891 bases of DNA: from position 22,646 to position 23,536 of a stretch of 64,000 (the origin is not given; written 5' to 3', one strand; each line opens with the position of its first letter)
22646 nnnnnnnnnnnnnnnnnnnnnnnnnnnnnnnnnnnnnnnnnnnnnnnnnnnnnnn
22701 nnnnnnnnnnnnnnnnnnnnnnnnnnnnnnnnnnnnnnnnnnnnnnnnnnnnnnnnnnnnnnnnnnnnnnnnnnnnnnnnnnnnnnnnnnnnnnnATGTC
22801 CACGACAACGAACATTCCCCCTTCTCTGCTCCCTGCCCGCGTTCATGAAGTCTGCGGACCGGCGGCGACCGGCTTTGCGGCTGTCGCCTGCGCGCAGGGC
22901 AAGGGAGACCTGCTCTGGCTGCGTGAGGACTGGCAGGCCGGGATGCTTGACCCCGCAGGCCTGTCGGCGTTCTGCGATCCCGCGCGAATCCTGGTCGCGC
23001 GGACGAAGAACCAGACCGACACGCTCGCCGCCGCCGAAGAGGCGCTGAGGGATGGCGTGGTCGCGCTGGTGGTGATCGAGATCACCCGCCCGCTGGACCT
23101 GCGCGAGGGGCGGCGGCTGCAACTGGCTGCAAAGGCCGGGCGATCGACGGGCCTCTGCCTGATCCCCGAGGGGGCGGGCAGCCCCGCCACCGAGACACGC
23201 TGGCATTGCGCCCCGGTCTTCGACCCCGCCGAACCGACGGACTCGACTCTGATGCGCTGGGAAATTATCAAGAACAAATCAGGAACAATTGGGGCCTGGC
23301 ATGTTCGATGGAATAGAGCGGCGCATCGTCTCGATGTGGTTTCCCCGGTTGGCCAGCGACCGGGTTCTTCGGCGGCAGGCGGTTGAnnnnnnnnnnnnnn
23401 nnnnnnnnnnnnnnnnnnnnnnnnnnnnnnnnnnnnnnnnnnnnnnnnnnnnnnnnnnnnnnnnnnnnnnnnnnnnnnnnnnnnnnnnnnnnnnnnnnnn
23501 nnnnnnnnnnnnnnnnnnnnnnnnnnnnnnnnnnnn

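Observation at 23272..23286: Perfect LexA operator written into the imuA coding sequence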

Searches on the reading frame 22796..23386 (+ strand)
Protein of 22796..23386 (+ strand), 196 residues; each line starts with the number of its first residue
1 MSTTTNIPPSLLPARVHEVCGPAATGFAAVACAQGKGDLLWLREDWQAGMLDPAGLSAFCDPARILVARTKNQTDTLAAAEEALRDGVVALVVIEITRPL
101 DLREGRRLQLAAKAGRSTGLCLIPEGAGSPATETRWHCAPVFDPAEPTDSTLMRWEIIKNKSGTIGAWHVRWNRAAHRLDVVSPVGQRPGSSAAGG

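Call 7: find_related_loci(query=window:22796-23386:+, collection=genome_contigs, flank=1500)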
Query window:22796-23386:+ (196 aa) in genome_contigs; peptide patterns used: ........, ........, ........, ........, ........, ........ (x = any residue, [..] = any of these).
231 stretches matched a pattern; 126 encode a relative of the query (tblastn E <= 1e-3); the best 80 are kept; 80 distinct loci.
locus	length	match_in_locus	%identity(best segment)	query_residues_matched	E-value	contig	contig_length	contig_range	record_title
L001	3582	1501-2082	77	1-194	3e-96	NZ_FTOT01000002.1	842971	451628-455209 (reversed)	Gemmobacter megaterium strain DSM 26375, whole genome shotgun sequence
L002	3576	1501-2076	72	1-192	1e-87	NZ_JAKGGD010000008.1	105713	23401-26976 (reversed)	Paracoccus salsus strain EGI L200073 NODE_8_length_105713_cov_208.794667, whole genome shotgun sequence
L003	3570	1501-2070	72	2-194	8e-87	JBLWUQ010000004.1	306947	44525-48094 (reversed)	MAG: Maritimibacter sp. isolate EA11-01 A11.012.metabat.1RE.5K@4, whole genome shotgun sequence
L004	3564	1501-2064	78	1-188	6e-86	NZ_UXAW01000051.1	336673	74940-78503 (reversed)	Pseudogemmobacter humi strain CIP 111625, whole genome shotgun sequence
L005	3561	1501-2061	70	4-186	4e-83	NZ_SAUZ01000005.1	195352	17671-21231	Sinirhodobacter populi strain SK2B-1 5, whole genome shotgun sequence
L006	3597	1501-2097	66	1-196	4e-82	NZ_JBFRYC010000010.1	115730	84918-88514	Thioclava arctica strain 15-R06ZXC-3 NMDC70154490_10, whole genome shotgun sequence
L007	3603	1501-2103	68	1-196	7e-82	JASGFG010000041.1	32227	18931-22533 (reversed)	MAG: Paracoccaceae bacterium isolate 1H193 JMF-2111-06-0001.hyb.bin.193_40, whole genome shotgun sequence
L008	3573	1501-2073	67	4-192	5e-82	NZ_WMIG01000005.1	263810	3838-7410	Paracoccus litorisediminis strain NBRC 112902 Scaffold5, whole genome shotgun sequence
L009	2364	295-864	68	1-196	1e-82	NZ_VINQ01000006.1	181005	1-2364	Aquicoccus porphyridii strain L1 8-17 scaffold_5, whole genome shotgun sequence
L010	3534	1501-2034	71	11-189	1e-81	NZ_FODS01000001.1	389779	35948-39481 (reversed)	Salinihabitans flavidus strain DSM 27842, whole genome shotgun sequence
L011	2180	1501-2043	71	11-192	3e-82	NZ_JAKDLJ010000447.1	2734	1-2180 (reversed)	MAG: Pseudorhodobacter sp. isolate 42_S56 42_S56_NODE_3338_length_2734_cov_4.660694, whole genome shotgun sequence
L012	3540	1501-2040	71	11-194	2e-80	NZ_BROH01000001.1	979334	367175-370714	Sinisalibacter aestuarii strain B-399 B-399_001, whole genome shotgun sequence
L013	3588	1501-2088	65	1-196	2e-79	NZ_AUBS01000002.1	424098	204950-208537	Pseudodonghicola xiamenensis DSM 18339 G455DRAFT_scaffold00002.2_C, whole genome shotgun sequence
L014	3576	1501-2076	67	1-196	5e-79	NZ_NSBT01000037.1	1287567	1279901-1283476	Actibacterium ureilyticum strain LS-811 LS-811_S37_1287567bp, whole genome shotgun sequence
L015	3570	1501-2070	65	1-194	2e-78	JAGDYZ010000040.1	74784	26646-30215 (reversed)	MAG: Pelagimonas sp. isolate FR12alp8 FR12ZCynBig_contig_9020, whole genome shotgun sequence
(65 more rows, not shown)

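Call 8: search_protein_families(library=ncbifam, proteins=[window:22796-23386:+])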
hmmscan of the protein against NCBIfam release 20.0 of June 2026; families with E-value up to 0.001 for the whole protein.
window:22796-23386:+ (196 aa): 4 families
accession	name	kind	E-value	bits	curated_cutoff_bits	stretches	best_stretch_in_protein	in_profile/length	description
NF033429.2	ImuA_translesion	equivalog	9.3e-08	32.2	150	1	61-128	87-153/181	translesion DNA synthesis-associated protein ImuA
TIGR00623.2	SOS_SulA_coli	exception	7.1e-05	22.7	150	1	64-128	86-150/168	SOS-induced cell division inhibitor SulA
NF007892.0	PRK10595.1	equivalog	0.00022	21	162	1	67-129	91-152/169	cell division inhibitor SulA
NF041583.1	SOS_SulA_aeru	exception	0.00091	19.2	150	0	62-120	95-152/157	SOS-induced cell division inhibitor SulA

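Call 31: find_homologous_proteins(query=window:22796-23383:+, max_evalue=0.001)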
Query window:22796-23383:+ (196 aa): 1569 proteins with E <= 0.001 among 3437 candidates; the best 120 are listed.
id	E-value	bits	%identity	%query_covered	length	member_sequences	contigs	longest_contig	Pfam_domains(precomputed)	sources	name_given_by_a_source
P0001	2.7e-123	427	97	100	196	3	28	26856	-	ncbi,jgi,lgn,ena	-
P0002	1.0e-118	412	94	100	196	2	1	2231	-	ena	-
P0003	1.4e-108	379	88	98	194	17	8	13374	-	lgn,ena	-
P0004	3.1e-103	362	82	100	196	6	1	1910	-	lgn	-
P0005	1.7e-102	359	83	100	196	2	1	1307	-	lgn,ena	-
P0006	9.9e-99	347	82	100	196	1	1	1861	-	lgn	-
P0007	1.4e-98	346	79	99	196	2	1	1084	-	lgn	-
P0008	3.9e-97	342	79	100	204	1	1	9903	-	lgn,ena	-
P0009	7.0e-95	334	78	100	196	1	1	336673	-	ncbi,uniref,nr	ncbi:ImuA family protein [Pseudogemmobacter humi]|uniref:ImuA family protein n=1 Tax=Pseudogemmobact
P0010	1.4e-94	333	77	99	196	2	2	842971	-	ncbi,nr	ncbi:hypothetical protein GCM10011345_13000 [Gemmobacter megaterium]|nr:hypothetical protein [Gemmob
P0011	1.9e-92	326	77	100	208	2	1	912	-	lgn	-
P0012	3.2e-92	326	78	95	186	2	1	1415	-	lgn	-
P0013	4.3e-90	319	76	95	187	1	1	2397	-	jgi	jgi:protein ImuA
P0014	5.8e-87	309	71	100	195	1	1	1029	-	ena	-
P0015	6.8e-86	305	72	97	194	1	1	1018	-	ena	-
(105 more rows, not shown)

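Call 37: search_protein_representatives(protein=window:22796-23383:+)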
Query: 196 residues. Proteins with E-value up to 0.001 (for the whole library): 1687; up to 1e-10: 421; up to 1e-30: 36. The best 150 are listed.
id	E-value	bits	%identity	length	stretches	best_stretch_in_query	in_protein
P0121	3.1e-72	258.8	65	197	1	11-196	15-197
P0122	4.8e-68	245.1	67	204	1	11-193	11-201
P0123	1.9e-60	220.3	70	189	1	48-194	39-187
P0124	1.3e-59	217.6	54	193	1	12-193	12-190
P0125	1.7e-58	214.0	56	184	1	10-186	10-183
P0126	2.7e-58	213.3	61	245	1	6-184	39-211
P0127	3.0e-58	213.1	54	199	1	11-191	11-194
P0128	2.2e-56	207.1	59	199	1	11-187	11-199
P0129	9.7e-55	201.7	54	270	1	11-192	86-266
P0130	4.5e-52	193.0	56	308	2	111-191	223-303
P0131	2.6e-47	177.4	59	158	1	4-156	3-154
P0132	3.3e-47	177.1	52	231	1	11-188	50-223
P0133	1.4e-46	175.1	46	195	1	8-188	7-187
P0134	9.7e-46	172.3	53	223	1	11-189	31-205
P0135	2.1e-45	171.2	46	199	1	6-196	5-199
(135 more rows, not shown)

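Call 41: find_related_loci(query=A1, collection=genome_contigs, flank=1200)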
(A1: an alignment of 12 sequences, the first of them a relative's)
Query A1 (202 aa) in genome_contigs; peptide patterns used: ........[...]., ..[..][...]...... (x = any residue, [..] = any of these).
600 stretches matched a pattern (row limit reached: there are more); 551 encode a relative of the query (tblastn E <= 1e-3); the best 80 are kept; 80 distinct loci.
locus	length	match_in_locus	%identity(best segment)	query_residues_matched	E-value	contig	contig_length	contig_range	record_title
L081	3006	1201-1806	97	1-202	6e-129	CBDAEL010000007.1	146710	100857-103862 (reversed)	Paracoccaceae bacterium isolate RE-M30 genome assembly, contig: RE-M30-c8, whole genome shotgun sequence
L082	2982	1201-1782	70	5-201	4e-83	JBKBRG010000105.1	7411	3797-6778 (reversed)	MAG: Tabrizicola sp. isolate 21I_052.bin.47 NODE_2839_length_7411_cov_2.484499, whole genome shotgun sequence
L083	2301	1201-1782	70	5-201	3e-82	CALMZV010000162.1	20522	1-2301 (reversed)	MAG TPA_asm: uncultured Methylocystaceae bacterium isolate SRR8859111_bin.115_CONCOCT_v1.1_MAG genome assembly, contig:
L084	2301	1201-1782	70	5-201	3e-82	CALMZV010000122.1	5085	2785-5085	MAG TPA_asm: uncultured Methylocystaceae bacterium isolate SRR8859111_bin.115_CONCOCT_v1.1_MAG genome assembly, contig:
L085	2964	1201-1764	69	10-201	3e-81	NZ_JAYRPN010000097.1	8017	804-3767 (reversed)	MAG: Tabrizicola sp. isolate XM1_ASGE1bin.6 k141_195057, whole genome shotgun sequence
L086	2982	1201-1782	69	5-201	4e-81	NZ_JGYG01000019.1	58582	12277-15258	Haematobacter massiliensis strain CCUG 47968 contig19_scaffold17, whole genome shotgun sequence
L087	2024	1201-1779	67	5-200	6e-80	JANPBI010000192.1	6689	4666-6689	MAG: Rhodobacterales bacterium isolate VAR_78_metabat_98 VAR_78_k141_3548157, whole genome shotgun sequence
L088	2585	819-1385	66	1-194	1e-79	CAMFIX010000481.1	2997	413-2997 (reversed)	MAG: uncultured Pseudorhodobacter sp. isolate SRR9109407_bin.8_metaWRAP_v1.3_MAG genome assembly, contig: ERZ12289979.96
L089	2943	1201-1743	69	10-194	6e-78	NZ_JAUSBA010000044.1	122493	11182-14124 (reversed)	MAG: Cypionkella sp. isolate E6_metabat.bin.35 E6_k141_38409, whole genome shotgun sequence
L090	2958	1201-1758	68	5-194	4e-78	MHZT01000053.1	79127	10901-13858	MAG: Rhodobacterales bacterium RIFCSPHIGHO2_02_FULL_62_130 rifcsphigho2_02_scaffold_929, whole genome shotgun sequence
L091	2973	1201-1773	66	1-194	1e-76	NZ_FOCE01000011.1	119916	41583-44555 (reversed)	Gemmobacter aquatilis strain DSM 3857, whole genome shotgun sequence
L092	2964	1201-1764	67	10-201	2e-75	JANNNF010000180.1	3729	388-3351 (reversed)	MAG: Rhodobacterales bacterium isolate SOY_35_metabat.171 SOY_35_k141_3052730, whole genome shotgun sequence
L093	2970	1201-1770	65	2-194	8e-75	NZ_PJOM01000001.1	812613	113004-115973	Pseudotabrizicola formosa strain XJSP contig1, whole genome shotgun sequence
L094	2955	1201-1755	66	10-198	4e-74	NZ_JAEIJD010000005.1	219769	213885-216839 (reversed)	Pontibaca salina strain S1109L scaffold_5_length=219770, whole genome shotgun sequence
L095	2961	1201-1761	65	5-194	2e-74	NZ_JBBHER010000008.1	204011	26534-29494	Paludibacillus litoralis strain HZG-20 HZG20_ctg021, whole genome shotgun sequence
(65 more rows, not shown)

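Call 47: find_related_loci(query=A2, collection=genome_contigs, flank=1200)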
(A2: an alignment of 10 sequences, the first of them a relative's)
Query A2 (240 aa) in genome_contigs; peptide patterns used: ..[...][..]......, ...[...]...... (x = any residue, [..] = any of these).
600 stretches matched a pattern (row limit reached: there are more); 495 encode a relative of the query (tblastn E <= 1e-3); the best 80 are kept; 80 distinct loci.
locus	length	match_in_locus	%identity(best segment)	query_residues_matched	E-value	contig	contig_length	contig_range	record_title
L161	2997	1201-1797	62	25-217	4e-48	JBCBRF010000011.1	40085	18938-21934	MAG: Pseudomonadota bacterium isolate J06636_19 NODE_11_length_40085_cov_14.414242, whole genome shotgun sequence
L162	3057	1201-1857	45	27-219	5e-36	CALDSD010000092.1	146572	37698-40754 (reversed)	MAG TPA_asm: uncultured Neomegalonema sp. isolate SRR3401483_bin.43_CONCOCT_v1.1_MAG genome assembly, contig: ERZ1740059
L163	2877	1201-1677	45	33-206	1e-34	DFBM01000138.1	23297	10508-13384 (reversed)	MAG TPA_asm: Rhodobacterales bacterium UBA3080 UBA3080_contig_14226, whole genome shotgun sequence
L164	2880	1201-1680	44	31-206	3e-31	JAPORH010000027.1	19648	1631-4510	MAG: Litoreibacter sp. isolate CAR1_bin_18 NODE_989_length_19648_cov_16.4695, whole genome shotgun sequence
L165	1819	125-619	48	34-205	4e-31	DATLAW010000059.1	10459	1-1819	MAG TPA_asm: Thermohalobaculum sp. isolate SMAG_U14281 k141_683291, whole genome shotgun sequence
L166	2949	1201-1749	40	22-233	2e-30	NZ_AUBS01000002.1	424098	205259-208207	Pseudodonghicola xiamenensis DSM 18339 G455DRAFT_scaffold00002.2_C, whole genome shotgun sequence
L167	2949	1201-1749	41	22-233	3e-30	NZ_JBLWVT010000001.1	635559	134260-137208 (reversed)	MAG: Pseudodonghicola sp. isolate EA13-04 A13.024.metabat.2RE.5K@1, whole genome shotgun sequence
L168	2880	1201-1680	45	38-206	8e-30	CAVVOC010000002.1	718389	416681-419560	MAG: uncultured Alphaproteobacteria bacterium isolate MFD09730.bin.2.39 genome assembly, contig: contig_13786, whole gen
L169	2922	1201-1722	42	34-231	9e-30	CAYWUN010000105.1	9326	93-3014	MAG TPA_asm: uncultured Aestuarium sp. isolate SRP249901_co1_178 genome assembly, contig: NODE_7318_length_9326_cov_10.4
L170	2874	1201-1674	42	34-206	1e-29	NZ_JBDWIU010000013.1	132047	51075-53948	MAG: Litoreibacter sp. isolate CI.31.F.D2_424_12 CI_31_F_D2_424_12_000000000013, whole genome shotgun sequence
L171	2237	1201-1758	45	34-205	1e-29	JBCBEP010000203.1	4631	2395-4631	MAG: Pseudomonadota bacterium isolate J06607_16 NODE_4360_length_4631_cov_23.875656, whole genome shotgun sequence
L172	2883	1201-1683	48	31-207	2e-29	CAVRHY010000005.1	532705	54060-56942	MAG: uncultured Alphaproteobacteria bacterium isolate MFD05684.bin.2.240 genome assembly, contig: contig_19199, whole ge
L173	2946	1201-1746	39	31-233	5e-29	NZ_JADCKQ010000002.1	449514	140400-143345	Halocynthiibacter styelae strain MYP1-1 2, whole genome shotgun sequence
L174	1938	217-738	40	34-232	3e-29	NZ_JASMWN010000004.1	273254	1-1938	Sedimentitalea todarodis strain KHS03 NODE_4_length_273254_cov_34.831210, whole genome shotgun sequence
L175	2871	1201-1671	51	38-206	1e-28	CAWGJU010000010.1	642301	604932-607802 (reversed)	MAG: uncultured Alphaproteobacteria bacterium isolate MFD05684.bin.2.217 genome assembly, contig: contig_54905, whole ge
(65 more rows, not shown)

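Call 53: search_dna_similar(query=window:22796-23383:+, collection=plasmids, mode=protein, max_rows=40)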
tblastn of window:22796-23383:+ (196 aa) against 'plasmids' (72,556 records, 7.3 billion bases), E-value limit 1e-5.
Records with a match: 74; places in all: 76; records where one place covers at least 80% of the query: 54.
Best place of each record, by identity: 60-80% 2; <60% 72.
By first word of the organism name: Shinella 13; Roseomonas 10; Sulfitobacter 7; Acetobacter 4; Thioclava 3; Paracoccus 3; Dinoroseobacter 3; Kozakia 3; Methylosinus 3; Sphingobium 3; and 20 more.
By predicted mobility (MOB-suite, as given by PLSDB): non-mobilizable 48; conjugative 13; mobilizable 13.
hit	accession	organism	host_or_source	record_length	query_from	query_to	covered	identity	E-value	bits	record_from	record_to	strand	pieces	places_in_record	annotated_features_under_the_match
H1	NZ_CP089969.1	Cereibacter azotoformans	Owen's River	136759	11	192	93%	68.1%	2e-62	215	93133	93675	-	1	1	hypothetical protein | DNA polymerase Y family protein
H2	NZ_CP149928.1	Thioclava sp. GXIMD4216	pure culture,mangrove soil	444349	9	192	94%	65.2%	9e-68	230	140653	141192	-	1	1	hypothetical protein | DNA polymerase Y family protein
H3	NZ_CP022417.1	Pseudosulfitobacter pseudonitzschiae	Skeletonema marinoi strain RO5AC,Cell ...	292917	6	194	96%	54.7%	2e-59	207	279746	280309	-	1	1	hypothetical protein | DNA polymerase Y family protein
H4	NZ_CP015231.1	Tritonibacter mobilis F1926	cell culture,seawater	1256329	5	190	95%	54.0%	2e-59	207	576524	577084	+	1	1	record has no annotation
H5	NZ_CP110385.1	Tritonibacter mobilis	-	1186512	5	190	95%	53.4%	2e-59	207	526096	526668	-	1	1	record has no annotation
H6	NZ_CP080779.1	Aliiroseovarius crassostreae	-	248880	7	194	96%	51.1%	5e-56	197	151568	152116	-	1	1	hypothetical protein | DNA polymerase Y family protein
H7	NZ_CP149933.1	Thioclava sp. GXIMD2076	pure culture,conch meat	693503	15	183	86%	53.3%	4e-47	171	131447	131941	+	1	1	hypothetical protein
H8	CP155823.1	Thioclava sp. 'Guangxiensis'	Bruguiera gymnorhiza,pure ...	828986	15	183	86%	53.3%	6e-47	171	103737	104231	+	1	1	hypothetical protein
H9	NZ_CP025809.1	Sulfitobacter sp. SK025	Marine surface water,North Sea (surface ...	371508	11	184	89%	50.3%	8e-53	187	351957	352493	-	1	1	hypothetical protein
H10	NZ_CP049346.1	Sulfitobacter pontiacus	-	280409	11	184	89%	49.7%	8e-53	187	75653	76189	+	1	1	hypothetical protein | DNA polymerase Y family protein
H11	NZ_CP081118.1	Sulfitobacter pontiacus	-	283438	11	184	89%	49.7%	1e-52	187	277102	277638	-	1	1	hypothetical protein | DNA polymerase Y family protein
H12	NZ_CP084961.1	Sulfitobacter pontiacus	cell culture,Seawater from the North ...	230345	11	184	89%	49.7%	2e-52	186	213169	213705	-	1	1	hypothetical protein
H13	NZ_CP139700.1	Sulfitobacter pontiacus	Bacterial Culture,hydrothermal vent ...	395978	11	184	89%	49.7%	2e-52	186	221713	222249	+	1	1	hypothetical protein | DNA polymerase Y family protein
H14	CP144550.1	Sulfitobacter pontiacus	cell culture,salt marsh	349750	11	184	89%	49.7%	2e-52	186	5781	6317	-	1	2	record has no annotation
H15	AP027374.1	Sulfitobacter pontiacus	-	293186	11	183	88%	49.4%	8e-52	185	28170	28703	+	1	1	hypothetical protein (x2)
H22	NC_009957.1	Dinoroseobacter shibae DFL 12 = DSM 16493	-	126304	15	192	91%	44.0%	7e-32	128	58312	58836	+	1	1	hypothetical protein | DNA polymerase Y family protein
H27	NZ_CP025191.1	Roseomonas mucosa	Homo sapiens,clinical, human skin, ...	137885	14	194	92%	39.1%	9e-11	67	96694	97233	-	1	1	hypothetical protein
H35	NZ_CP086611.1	Shinella zoogloeoides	-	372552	14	195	93%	32.4%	7e-8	59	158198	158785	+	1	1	damage-inducible protein | DNA polymerase Y family protein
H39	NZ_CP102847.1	Microvirga terrae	soil,soil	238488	16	189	89%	31.8%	6e-6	53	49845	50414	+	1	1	damage-inducible mutagenesis protein | DNA polymerase Y family protein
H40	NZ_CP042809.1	Acetobacter oryzoeni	vinegar,vinegar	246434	16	188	88%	32.0%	1e-6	55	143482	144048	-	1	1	ImuA family protein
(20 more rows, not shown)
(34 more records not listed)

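Call 54: get_annotated_region(hit=H22, flank=2500)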
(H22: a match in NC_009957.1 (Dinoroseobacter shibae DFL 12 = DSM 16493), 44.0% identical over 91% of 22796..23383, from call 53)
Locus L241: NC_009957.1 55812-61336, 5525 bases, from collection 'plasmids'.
description: Dinoroseobacter shibae DFL 12 = DSM 16493 plasmid pDSHI03, complete sequence
organism: Dinoroseobacter shibae DFL 12 = DSM 16493 (NCBI taxid 398580)
taxonomy: Bacteria; Pseudomonadota; Alphaproteobacteria; Rhodobacterales; Roseobacteraceae; Dinoroseobacter; Dinoroseobacter shibae; Dinoroseobacter shibae DFL 12 = DSM 16493
host: -; source: -; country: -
typing (MOB-suite, as given by PLSDB): conjugative; replicon rep_cluster_599; relaxase MOBP; mating-pair formation MPF_T
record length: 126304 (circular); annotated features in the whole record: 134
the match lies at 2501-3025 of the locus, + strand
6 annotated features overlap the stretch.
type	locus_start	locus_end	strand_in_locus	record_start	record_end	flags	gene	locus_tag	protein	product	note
CDS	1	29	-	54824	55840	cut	-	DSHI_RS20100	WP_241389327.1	GSU2403 family nucleotidyltransferase fold protein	-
CDS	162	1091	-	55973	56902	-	-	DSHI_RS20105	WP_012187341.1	DUF2493 domain-containing protein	-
CDS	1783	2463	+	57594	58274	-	-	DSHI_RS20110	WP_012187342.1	SOS response-associated peptidase family protein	GO:0006974 - DNA damage response [Evidence IEA]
CDS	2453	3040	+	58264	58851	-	-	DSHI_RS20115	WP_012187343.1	hypothetical protein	-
CDS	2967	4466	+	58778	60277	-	-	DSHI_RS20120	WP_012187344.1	DNA polymerase Y family protein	-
CDS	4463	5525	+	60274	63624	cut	-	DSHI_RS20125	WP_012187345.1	error-prone DNA polymerase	GO:0006260 - DNA replication [Evidence IEA]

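Call 55: get_annotated_region(hit=H27, flank=1500)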
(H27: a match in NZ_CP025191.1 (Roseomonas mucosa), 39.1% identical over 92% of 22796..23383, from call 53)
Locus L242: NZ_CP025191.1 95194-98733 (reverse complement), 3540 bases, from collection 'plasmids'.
description: Roseomonas mucosa strain AD1 plasmid unnamed3, complete sequence
organism: Roseomonas mucosa (NCBI taxid 207340)
taxonomy: Bacteria; Pseudomonadota; Alphaproteobacteria; Rhodospirillales; Acetobacteraceae; Roseomonas; Roseomonas mucosa
host: -; source: Homo sapiens,clinical, human skin, atopic dermatitis; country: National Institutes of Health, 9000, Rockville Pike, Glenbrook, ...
typing (MOB-suite, as given by PLSDB): non-mobilizable
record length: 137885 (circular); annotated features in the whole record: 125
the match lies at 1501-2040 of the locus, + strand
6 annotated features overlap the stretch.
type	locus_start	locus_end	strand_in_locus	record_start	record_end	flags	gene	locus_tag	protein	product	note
CDS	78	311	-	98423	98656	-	-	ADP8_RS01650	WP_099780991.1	hypothetical protein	-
CDS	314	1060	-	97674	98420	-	-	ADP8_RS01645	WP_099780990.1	hypothetical protein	-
CDS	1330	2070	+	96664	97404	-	-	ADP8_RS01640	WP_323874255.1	hypothetical protein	-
CDS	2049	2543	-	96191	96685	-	-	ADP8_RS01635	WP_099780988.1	hypothetical protein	-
CDS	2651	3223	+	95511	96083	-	-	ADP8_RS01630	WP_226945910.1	hypothetical protein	-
CDS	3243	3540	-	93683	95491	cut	-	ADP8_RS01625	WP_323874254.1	DNA cytosine methyltransferase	-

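Call 56: get_annotated_region(hit=H35, flank=1500)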
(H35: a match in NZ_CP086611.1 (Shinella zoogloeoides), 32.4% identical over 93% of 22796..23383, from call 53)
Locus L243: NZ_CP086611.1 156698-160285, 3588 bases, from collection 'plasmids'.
description: Shinella zoogloeoides strain ATCC 19623 plasmid unnamed1, complete sequence
organism: Shinella zoogloeoides (NCBI taxid 352475)
taxonomy: Bacteria; Pseudomonadota; Alphaproteobacteria; Hyphomicrobiales; Rhizobiaceae; Shinella; Shinella zoogloeoides
host: -; source: -; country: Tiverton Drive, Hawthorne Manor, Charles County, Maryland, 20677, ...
typing (MOB-suite, as given by PLSDB): non-mobilizable
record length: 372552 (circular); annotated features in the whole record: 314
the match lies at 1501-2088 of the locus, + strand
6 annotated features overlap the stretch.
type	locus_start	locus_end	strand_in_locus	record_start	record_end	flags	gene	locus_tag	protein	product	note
CDS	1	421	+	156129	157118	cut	-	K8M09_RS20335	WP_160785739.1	GlxA family transcriptional regulator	-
CDS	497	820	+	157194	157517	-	-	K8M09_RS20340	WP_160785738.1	hypothetical protein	-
CDS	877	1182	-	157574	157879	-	-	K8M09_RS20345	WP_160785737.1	hypothetical protein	-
CDS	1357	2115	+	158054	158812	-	-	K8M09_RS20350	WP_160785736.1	damage-inducible protein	-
CDS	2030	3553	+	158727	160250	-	-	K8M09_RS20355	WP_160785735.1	DNA polymerase Y family protein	-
CDS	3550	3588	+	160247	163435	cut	-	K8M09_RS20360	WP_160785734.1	error-prone DNA polymerase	GO:0006260 - DNA replication [Evidence IEA]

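Call 57: get_annotated_region(hit=H39, flank=1500)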
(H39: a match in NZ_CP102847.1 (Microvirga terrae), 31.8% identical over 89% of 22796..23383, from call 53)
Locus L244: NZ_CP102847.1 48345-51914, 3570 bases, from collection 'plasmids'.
description: Microvirga terrae strain R24 plasmid pR24_2, complete sequence
organism: Microvirga terrae (NCBI taxid 2740529)
taxonomy: Bacteria; Pseudomonadota; Alphaproteobacteria; Hyphomicrobiales; Methylobacteriaceae; Microvirga; Microvirga terrae
host: -; source: soil,soil; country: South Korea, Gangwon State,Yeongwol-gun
typing (MOB-suite, as given by PLSDB): non-mobilizable
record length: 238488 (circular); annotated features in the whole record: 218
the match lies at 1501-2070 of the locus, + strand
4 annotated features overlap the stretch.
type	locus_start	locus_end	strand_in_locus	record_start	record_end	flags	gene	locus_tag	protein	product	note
CDS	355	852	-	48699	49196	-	-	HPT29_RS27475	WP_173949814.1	PTS sugar transporter subunit IIA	-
CDS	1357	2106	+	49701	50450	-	-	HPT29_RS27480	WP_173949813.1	damage-inducible mutagenesis protein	-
CDS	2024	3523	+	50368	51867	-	-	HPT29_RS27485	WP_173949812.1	DNA polymerase Y family protein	-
CDS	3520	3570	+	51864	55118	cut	-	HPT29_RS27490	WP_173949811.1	error-prone DNA polymerase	-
